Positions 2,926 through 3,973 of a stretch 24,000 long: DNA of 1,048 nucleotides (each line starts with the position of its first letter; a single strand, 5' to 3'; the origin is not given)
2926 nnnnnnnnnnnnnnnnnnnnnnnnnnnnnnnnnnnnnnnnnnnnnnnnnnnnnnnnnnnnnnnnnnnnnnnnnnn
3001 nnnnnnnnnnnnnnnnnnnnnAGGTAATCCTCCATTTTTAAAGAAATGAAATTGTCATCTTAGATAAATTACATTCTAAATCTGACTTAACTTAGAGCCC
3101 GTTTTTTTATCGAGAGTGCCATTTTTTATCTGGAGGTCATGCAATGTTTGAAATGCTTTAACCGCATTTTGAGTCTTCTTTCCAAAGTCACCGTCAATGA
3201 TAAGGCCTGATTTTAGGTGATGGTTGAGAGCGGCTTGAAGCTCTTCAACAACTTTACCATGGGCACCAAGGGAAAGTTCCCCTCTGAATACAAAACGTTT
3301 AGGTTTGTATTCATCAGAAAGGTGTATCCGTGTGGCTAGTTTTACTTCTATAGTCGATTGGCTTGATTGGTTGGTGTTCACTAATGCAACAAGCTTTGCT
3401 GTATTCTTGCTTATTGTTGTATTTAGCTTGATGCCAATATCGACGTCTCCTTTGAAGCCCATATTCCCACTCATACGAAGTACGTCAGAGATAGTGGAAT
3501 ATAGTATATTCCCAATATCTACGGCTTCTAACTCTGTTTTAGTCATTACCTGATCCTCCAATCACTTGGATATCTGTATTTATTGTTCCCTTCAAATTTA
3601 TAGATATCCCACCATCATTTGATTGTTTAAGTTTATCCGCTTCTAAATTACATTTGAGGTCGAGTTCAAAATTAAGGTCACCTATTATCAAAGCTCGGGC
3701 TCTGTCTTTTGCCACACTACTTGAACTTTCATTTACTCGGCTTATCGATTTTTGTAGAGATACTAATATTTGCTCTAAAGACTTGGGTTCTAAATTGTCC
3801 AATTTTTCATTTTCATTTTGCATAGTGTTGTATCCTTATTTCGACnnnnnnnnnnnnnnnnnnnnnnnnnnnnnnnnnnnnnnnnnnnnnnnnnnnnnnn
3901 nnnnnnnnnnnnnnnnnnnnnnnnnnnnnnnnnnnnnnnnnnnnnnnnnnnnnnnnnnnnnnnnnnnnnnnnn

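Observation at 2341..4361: Stand-alone AT-rich four-gene operon: three unassignable beta-rich small proteins coupled to a wall-binding protein and a T7-lysozyme-type amidase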

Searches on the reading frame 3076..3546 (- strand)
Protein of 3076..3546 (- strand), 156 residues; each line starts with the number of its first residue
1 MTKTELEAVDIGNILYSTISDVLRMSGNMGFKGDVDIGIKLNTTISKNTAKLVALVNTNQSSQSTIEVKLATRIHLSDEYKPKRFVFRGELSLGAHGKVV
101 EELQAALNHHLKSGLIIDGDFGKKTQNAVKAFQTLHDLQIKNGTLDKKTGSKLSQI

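Call 3: search_protein_families(library=pfam, proteins=[window:3076-3546:-], max_evalue=1)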
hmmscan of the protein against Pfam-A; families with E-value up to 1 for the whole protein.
window:3076-3546:- (156 aa): 3 families
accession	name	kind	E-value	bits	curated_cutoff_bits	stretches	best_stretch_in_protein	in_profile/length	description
PF01471.23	PG_binding_1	-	5.4e-10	39.7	23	1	97-151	2-55/57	Putative peptidoglycan binding domain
PF03211.19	Pectate_lyase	-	0.044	13.8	25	1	9-81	127-196/202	Pectate lyase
PF08985.17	DP-EP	-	0.11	13.3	25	1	12-74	42-102/120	DP-EP family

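Call 4: search_protein_families(library=padloc, proteins=[window:3076-3546:-], max_evalue=1)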
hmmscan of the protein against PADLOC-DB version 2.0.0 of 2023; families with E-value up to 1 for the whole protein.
window:3076-3546:- (156 aa): 0 families

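Call 5: search_protein_families(library=phrogs, proteins=[window:3076-3546:-], max_evalue=1)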
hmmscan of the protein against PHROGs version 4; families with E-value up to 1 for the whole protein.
window:3076-3546:- (156 aa): 11 families
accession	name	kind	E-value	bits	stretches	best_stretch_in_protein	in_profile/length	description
phrog_2649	-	lysis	5.9e-12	47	1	64-155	151-237/261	endolysin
phrog_1493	-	lysis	8.1e-08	32.8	1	52-153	199-305/394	endolysin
phrog_1224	-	head and packaging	1.9e-07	31.7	1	91-154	4-65/438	endolysin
phrog_17214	-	lysis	0.00027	21.7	1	40-134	201-291/322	endolysin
phrog_1512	-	lysis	0.0063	17.5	1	90-150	176-239/314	endolysin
phrog_23452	-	unknown function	0.0087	17.2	1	91-156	55-124/135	-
phrog_29847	-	unknown function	0.014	15.9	1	24-64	77-117/233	-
phrog_880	-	lysis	0.028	14.8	1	101-153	381-431/435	endolysin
phrog_6707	-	lysis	0.028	14.3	1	96-140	184-230/311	endolysin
phrog_17001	-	lysis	0.059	14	1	102-147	6-51/265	endolysin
phrog_16428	-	lysis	0.066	12.9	1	102-138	465-504/520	endolysin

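Call 6: search_protein_families(library=ncbifam, proteins=[window:3076-3546:-], max_evalue=1)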
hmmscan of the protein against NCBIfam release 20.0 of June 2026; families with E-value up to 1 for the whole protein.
window:3076-3546:- (156 aa): 5 families
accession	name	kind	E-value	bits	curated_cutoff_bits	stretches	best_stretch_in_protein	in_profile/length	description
TIGR02869.1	spore_SleB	equivalog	7.4e-06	26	236.5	1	91-153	7-68/201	spore cortex-lytic enzyme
TIGR03979.1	His_Ser_Rich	equivalog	0.00023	21.2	121.65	1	59-148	107-181/190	His-Xaa-Ser repeat protein HxsA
NF004786.0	PRK06132.1-3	equivalog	0.0017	17.2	329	1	99-142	222-265/418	hypothetical protein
NF052377.1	lmo1851_S41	exception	0.018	13.7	725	1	98-153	394-445/468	lmo1851 family serine protease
NF052336.1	PdgHdaseHSB100310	equivalog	0.079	12.3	500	1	107-139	201-300/316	peptidoglycan hydrolase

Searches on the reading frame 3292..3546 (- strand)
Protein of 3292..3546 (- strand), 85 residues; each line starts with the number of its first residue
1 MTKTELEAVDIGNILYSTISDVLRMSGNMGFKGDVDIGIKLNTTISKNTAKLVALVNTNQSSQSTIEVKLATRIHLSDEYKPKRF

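Call 47: search_protein_families(library=pfam, alignment_id=A6, max_evalue=10)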
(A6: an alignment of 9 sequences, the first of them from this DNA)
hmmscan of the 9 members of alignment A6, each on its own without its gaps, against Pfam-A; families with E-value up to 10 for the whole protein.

A. member 1, seq(85 aa): 2 families
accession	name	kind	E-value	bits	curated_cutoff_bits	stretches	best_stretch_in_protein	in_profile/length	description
PF03211.19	Pectate_lyase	-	0.01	15.8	25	1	9-81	127-196/202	Pectate lyase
PF08985.17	DP-EP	-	0.03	15.1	25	1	10-73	40-101/120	DP-EP family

B. families by the number of members that match (of 9 scanned): 5 families
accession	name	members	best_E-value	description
PF05062.17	RICH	1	0.0049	RICH domain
PF03211.19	Pectate_lyase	1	0.01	Pectate lyase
PF08985.17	DP-EP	1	0.03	DP-EP family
PF25341.1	C2_CAPS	1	0.098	C2 domain of CAPS protein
PF14370.11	Topo_C_assoc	1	0.18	C-terminal topoisomerase domain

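Call 76: search_solved_structures(query=A6, max_evalue=10)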
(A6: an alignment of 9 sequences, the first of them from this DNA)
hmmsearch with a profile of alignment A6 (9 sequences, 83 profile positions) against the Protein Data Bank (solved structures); distinct sequences matched with E-value up to 10: 3.
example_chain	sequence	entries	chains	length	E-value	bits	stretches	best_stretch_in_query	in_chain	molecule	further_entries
3jz3_A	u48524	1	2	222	0.033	17.5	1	7-55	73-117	Sensor protein qseC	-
4v8m_BJ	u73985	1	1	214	0.71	13.2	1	15-45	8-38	RIBOSOMAL PROTEIN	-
6r1g_A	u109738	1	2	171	1.6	12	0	15-65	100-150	Outer surface 22 kDa lipoprotein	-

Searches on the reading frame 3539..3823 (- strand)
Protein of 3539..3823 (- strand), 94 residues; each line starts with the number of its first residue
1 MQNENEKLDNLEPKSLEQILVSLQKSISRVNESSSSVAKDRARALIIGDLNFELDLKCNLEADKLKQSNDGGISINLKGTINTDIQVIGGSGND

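Call 3: search_protein_families(library=pfam, proteins=[window:3539-3823:-], max_evalue=1)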
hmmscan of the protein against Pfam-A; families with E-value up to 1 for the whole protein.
window:3539-3823:- (94 aa): 1 family
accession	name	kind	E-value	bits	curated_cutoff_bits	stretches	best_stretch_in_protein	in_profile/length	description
PF09302.16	XLF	-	0.16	12.7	24.6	1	2-65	50-107/115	XLF N-terminal domain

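Call 4: search_protein_families(library=padloc, proteins=[window:3539-3823:-], max_evalue=1)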
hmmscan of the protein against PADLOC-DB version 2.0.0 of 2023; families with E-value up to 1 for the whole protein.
window:3539-3823:- (94 aa): 0 families

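Call 5: search_protein_families(library=phrogs, proteins=[window:3539-3823:-], max_evalue=1)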
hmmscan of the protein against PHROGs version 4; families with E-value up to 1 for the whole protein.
window:3539-3823:- (94 aa): 1 family
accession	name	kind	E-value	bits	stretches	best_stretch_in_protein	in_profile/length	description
phrog_9843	-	unknown function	0.14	13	1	62-78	24-40/66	-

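Call 6: search_protein_families(library=ncbifam, proteins=[window:3539-3823:-], max_evalue=1)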
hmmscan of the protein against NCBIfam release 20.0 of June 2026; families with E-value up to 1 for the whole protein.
window:3539-3823:- (94 aa): 0 families

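Call 8: find_homologous_proteins(query=window:3539-3823:-)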
Query window:3539-3823:- (94 aa): 3 proteins with E <= 0.001 among 5 candidates.
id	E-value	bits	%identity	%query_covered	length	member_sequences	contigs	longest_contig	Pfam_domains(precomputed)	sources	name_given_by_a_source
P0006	4.2e-50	185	100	100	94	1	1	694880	-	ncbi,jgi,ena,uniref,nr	ncbi:hypothetical protein [Photobacterium chitinilyticum]|uniref:Uncharacterized protein n=1 Tax=Pho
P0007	4.1e-49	182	99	99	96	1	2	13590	-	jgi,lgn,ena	-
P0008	2.8e-21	93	57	87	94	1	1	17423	-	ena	-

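Call 46: search_protein_families(library=pfam, alignment_id=A5, max_evalue=10)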
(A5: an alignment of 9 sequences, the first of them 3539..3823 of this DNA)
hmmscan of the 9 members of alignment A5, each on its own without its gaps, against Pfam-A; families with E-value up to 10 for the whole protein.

A. member 1, window:3539-3823:- (94 aa): 1 family
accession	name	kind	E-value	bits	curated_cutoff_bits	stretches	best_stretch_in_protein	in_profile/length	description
PF09302.16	XLF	-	0.16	12.7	24.6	1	2-65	50-107/115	XLF N-terminal domain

B. families by the number of members that match (of 9 scanned): 2 families
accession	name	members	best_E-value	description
PF00579.31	tRNA-synt_1b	1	0.027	tRNA synthetases class I (W and Y)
PF09302.16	XLF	1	0.16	XLF N-terminal domain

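Call 55: find_homologous_proteins(query=A5, max_evalue=0.01)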
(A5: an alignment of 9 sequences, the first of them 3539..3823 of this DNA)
Query A5 (9 sequences) (94 aa, profile of the alignment): 135 proteins with E <= 0.01 among 1212 candidates; the best 120 are listed.
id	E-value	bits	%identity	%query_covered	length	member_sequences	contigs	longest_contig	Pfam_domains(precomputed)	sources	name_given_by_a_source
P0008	4.5e-35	137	57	87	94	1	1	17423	-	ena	-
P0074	7.5e-34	133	60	81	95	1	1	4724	-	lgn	-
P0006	1.2e-32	130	100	100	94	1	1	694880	-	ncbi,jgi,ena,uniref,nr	ncbi:hypothetical protein [Photobacterium chitinilyticum]|uniref:Uncharacterized protein n=1 Tax=Pho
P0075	1.7e-32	129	53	79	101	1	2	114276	-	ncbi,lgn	-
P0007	1.9e-32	129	99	99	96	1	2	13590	-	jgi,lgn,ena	-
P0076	1.3e-30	123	44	94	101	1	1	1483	-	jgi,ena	-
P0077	7.0e-30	121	49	82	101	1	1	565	-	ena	-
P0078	1.7e-28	116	32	85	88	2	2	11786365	-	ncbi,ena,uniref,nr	ncbi:hypothetical protein SCOR_21100 [Sulfidibacter corallicola]|uniref:Uncharacterized protein n=1 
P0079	4.7e-26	108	49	80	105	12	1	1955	-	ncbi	-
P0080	6.5e-25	105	41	99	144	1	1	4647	-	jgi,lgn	-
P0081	9.3e-25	104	38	82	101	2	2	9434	-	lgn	-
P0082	1.1e-24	104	43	80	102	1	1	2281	-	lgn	-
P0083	1.2e-24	104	41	80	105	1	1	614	-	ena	-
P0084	1.5e-24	104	41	83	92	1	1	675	-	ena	-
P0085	1.6e-24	104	39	81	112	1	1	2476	-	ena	-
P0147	6.7e-18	82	40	78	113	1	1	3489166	-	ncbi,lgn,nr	ncbi:MAG: hypothetical protein KF902_13875 [Phycisphaeraceae bacterium]|nr:hypothetical protein [Phy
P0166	6.8e-15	73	41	81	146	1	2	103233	-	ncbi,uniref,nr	ncbi:hypothetical protein HII17_17745 [Thalassotalea sp. M1531]|uniref:Uncharacterized protein n=1 T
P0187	4.8e-12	64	39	45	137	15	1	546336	-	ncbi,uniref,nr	ncbi:hypothetical protein [Ideonella oryzae]|uniref:Uncharacterized protein n=1 Tax=Ideonella oryzae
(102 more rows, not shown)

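Call 56: find_encoding_contigs(protein=P0166, flank=9000, max_places=1)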
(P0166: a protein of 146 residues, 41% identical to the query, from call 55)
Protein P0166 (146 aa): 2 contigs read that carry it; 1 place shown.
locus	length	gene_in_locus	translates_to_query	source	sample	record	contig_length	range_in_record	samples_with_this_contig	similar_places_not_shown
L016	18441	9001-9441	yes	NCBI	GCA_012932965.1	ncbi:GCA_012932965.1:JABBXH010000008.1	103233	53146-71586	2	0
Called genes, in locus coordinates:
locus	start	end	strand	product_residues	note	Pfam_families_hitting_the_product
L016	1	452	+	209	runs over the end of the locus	PF13847:Methyltransf_31 (faint), PF01728:FtsJ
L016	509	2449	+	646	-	PF06480:FtsH_ext, PF06068:TIP49 (weak), PF00004:AAA, PF17862:AAA_lid_3, PF01434:Peptidase_M41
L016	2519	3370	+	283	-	PF00809:Pterin_bind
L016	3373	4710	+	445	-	PF02878:PGM_PMM_I, PF02879:PGM_PMM_II, PF02880:PGM_PMM_III, PF00408:PGM_PMM_IV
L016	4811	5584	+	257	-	PF00121:TIM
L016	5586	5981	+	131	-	PF03840:SecG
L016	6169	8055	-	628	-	-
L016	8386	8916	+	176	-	-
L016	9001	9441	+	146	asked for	-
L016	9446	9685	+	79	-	-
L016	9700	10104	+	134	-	PF18925:DUF5675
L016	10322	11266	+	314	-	PF01145:Band_7, PF16200:Band_7_C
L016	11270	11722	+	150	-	-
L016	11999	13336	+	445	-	-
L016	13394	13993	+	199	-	PF13036:LpoB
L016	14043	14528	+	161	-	PF05433:Rick_17kDa_Anti (weak)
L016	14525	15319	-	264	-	PF00497:SBP_bac_3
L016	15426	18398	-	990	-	PF07715:Plug, PF00593:TonB_dep_Rec_b-barrel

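Call 57: find_encoding_contigs(protein=P0147, flank=9000, max_places=1)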
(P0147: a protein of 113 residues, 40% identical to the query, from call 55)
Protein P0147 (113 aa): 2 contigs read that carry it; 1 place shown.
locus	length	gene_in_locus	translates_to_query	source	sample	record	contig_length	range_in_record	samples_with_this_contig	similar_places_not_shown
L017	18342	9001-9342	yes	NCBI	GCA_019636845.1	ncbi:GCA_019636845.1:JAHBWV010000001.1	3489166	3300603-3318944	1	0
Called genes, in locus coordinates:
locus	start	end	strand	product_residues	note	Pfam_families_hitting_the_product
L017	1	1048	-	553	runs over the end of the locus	-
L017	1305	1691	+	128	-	PF24709:DUF7670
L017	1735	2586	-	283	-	PF13677:MotB_plug, PF00691:OmpA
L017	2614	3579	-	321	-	PF20560:MotA_N (weak), PF01618:MotA_ExbB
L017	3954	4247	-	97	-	PF04316:FlgM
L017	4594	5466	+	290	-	-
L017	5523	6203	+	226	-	PF00753:Lactamase_B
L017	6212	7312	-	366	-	PF02424:ApbE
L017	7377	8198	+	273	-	PF03781:FGE-sulfatase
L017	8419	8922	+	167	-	-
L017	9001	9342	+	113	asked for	-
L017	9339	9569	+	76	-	-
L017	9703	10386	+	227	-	-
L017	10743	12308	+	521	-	PF00587:tRNA-synt_2b, PF03129:HGTP_anticodon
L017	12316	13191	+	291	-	PF20434:BD-FAE (faint), PF00561:Abhydrolase_1, PF12146:Hydrolase_4, PF12697:Abhydrolase_6 (weak), PF05448:AXE1 (weak)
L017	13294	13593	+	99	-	PF02604:PhdYeFM_antitox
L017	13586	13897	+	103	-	PF05016:ParE_toxin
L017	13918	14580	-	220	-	-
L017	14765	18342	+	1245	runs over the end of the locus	PF01973:MptE-like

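Call 58: find_encoding_contigs(protein=P0187, flank=9000, max_places=1)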
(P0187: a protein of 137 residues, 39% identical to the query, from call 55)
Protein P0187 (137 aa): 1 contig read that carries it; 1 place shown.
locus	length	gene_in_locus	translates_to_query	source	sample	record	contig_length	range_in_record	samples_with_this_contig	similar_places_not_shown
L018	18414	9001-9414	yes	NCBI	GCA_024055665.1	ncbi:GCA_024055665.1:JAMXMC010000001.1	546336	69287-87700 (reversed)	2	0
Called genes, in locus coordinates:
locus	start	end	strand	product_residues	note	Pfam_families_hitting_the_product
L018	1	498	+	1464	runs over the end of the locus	-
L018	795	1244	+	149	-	PF00126:HTH_1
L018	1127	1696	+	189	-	PF03466:LysR_substrate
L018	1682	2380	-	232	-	PF02798:GST_N, PF13417:GST_N_3, PF22441:CLIC-like_N (weak), PF13409:GST_N_2, PF00043:GST_C (weak), PF13410:GST_C_2 (weak)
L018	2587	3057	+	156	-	PF12802:MarR_2, PF01047:MarR, PF13463:HTH_27 (weak)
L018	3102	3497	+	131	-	PF07166:DUF1398 (weak)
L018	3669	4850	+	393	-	PF00083:Sugar_tr, PF07690:MFS_1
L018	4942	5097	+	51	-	-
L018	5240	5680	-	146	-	-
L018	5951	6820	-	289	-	PF02517:Rce1-like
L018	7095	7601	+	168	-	-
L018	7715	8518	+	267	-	PF00182:Glyco_hydro_19, PF01471:PG_binding_1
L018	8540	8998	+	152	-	-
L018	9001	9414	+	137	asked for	-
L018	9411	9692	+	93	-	-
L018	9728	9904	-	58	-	-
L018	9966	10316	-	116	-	-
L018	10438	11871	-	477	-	PF00392:GntR, PF00155:Aminotran_1_2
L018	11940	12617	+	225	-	-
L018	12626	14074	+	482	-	PF12801:Fer4_5, PF13187:Fer4_9 (faint), PF13484:Fer4_16 (faint), PF13534:Fer4_17 (faint), PF12838:Fer4_7 (faint), PF13183:Fer4_8 (faint), PF13746:Fer4_18, PF11614:FixG_C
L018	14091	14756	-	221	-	-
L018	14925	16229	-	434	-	PF00743:FMO-like (faint), PF01266:DAO (faint), PF01494:FAD_binding_3 (weak), PF03486:HI0933_like (faint), PF07992:Pyr_redox_2, PF13450:NAD_binding_8 (faint), PF13738:Pyr_redox_3, PF13434:Lys_Orn_oxgnase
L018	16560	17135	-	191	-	-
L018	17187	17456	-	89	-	-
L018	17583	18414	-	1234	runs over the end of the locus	PF02743:dCache_1 (weak), PF00672:HAMP, PF13185:GAF_2, PF00512:HisKA, PF02518:HATPase_c, PF00072:Response_reg, PF01627:Hpt (weak)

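Call 63: search_protein_families(library=pfam, proteins=[L016:9700-10104:+, L017:9703-10386:+, L018:7715-8518:+, L018:7095-7601:+, L016:11270-11722:+], max_evalue=0.1)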
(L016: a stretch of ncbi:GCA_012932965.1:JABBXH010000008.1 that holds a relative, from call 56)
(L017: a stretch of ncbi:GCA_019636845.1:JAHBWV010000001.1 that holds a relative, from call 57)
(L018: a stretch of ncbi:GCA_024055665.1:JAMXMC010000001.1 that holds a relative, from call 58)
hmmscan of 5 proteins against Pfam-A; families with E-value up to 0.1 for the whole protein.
L016:9700-10104:+ (134 aa): 1 family
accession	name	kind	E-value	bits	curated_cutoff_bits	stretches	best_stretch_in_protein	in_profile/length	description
PF18925.5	DUF5675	-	5.8e-32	110.4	26.7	1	6-120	2-113/114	Family of unknown function (DUF5675)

L017:9703-10386:+ (227 aa): 0 families

L018:7715-8518:+ (267 aa): 3 families
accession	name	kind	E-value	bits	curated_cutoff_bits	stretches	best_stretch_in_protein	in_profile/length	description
PF01471.23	PG_binding_1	-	1.3e-17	64.1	23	1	207-262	1-57/57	Putative peptidoglycan binding domain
PF00182.24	Glyco_hydro_19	-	5.3e-10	39.9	25.5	1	25-143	28-158/232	Chitinase class I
PF09374.15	PG_binding_3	-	0.0034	18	24.6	0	240-264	4-34/76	Predicted Peptidoglycan domain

L018:7095-7601:+ (168 aa): 0 families

L016:11270-11722:+ (150 aa): 2 families
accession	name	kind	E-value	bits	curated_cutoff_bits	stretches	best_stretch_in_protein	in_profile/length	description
PF01957.25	NfeD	-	0.00056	20.5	29.1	1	93-148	2-56/57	NfeD-like C-terminal, partner-binding domain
PF07332.16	Phage_holin_3_6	-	0.066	13.7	28.4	0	22-86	42-98/116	Putative Actinobacterial Holin-X, holin superfamily III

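Call 64: search_protein_families(library=phrogs, proteins=[L016:9700-10104:+, L017:9703-10386:+, L018:7715-8518:+, L018:7095-7601:+], max_evalue=0.01)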
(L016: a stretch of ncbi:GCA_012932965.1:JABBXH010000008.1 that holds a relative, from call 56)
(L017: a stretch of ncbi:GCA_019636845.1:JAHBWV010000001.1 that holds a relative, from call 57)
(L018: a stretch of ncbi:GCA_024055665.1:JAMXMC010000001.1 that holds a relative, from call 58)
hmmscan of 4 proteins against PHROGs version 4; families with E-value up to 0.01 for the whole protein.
L016:9700-10104:+ (134 aa): 1 family
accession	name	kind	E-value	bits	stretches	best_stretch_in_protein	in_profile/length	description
phrog_1501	-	unknown function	5.4e-31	108.5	1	1-129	1-152/159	-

L017:9703-10386:+ (227 aa): 0 families

L018:7715-8518:+ (267 aa): 16 families
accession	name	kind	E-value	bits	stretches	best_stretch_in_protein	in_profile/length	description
phrog_181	-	lysis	3.4e-56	192.6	1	22-199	342-548/769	endolysin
phrog_9506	-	lysis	2.9e-40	139.9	1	22-191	14-203/330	endolysin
phrog_26317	-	unknown function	8.8e-31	107.3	1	74-181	12-117/119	-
phrog_14712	-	moron, auxiliary metabolic gene and host takeover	2.9e-28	100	1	40-176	34-182/322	chitinase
phrog_34417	-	unknown function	1.7e-23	84.3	1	31-165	27-173/326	-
phrog_1519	-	lysis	9.9e-23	82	1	28-197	216-396/502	endolysin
phrog_317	-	lysis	2.3e-22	80.8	1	19-190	200-368/492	endolysin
phrog_2649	-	lysis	3.4e-20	74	1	169-264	138-237/261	endolysin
phrog_1493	-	lysis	1.7e-16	61.4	1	158-265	199-308/394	endolysin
phrog_1224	-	head and packaging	2.2e-15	57.9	1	202-265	4-67/438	endolysin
phrog_1512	-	lysis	5.7e-09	37.4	1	190-262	156-242/314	endolysin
phrog_17214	-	lysis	1.2e-07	32.7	1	201-264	244-314/322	endolysin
phrog_880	-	lysis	1.1e-06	29.4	1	203-264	365-433/435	endolysin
phrog_16428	-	lysis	1.8e-06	28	1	172-262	421-518/520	endolysin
phrog_6707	-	lysis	3.6e-05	23.8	1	203-262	180-242/311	endolysin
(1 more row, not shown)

L018:7095-7601:+ (168 aa): 0 families

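Call 70: find_related_loci(query=A5, collection=viral_contigs, flank=6000)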
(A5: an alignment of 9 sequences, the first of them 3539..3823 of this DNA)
Query A5 (94 aa) in viral_contigs; peptide patterns used: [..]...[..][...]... (x = any residue, [..] = any of these).
10 stretches matched a pattern, but none encodes a relative of the query by tblastn (E <= 1e-3).

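Call 75: search_solved_structures(query=A5, max_evalue=10)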
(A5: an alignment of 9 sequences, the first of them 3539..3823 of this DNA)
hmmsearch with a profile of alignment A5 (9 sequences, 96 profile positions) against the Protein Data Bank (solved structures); distinct sequences matched with E-value up to 10: 1.
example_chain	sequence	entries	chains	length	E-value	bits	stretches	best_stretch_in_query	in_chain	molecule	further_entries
9hih_L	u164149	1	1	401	1.8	12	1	4-32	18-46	mIL-2_LN35_S4B6_LC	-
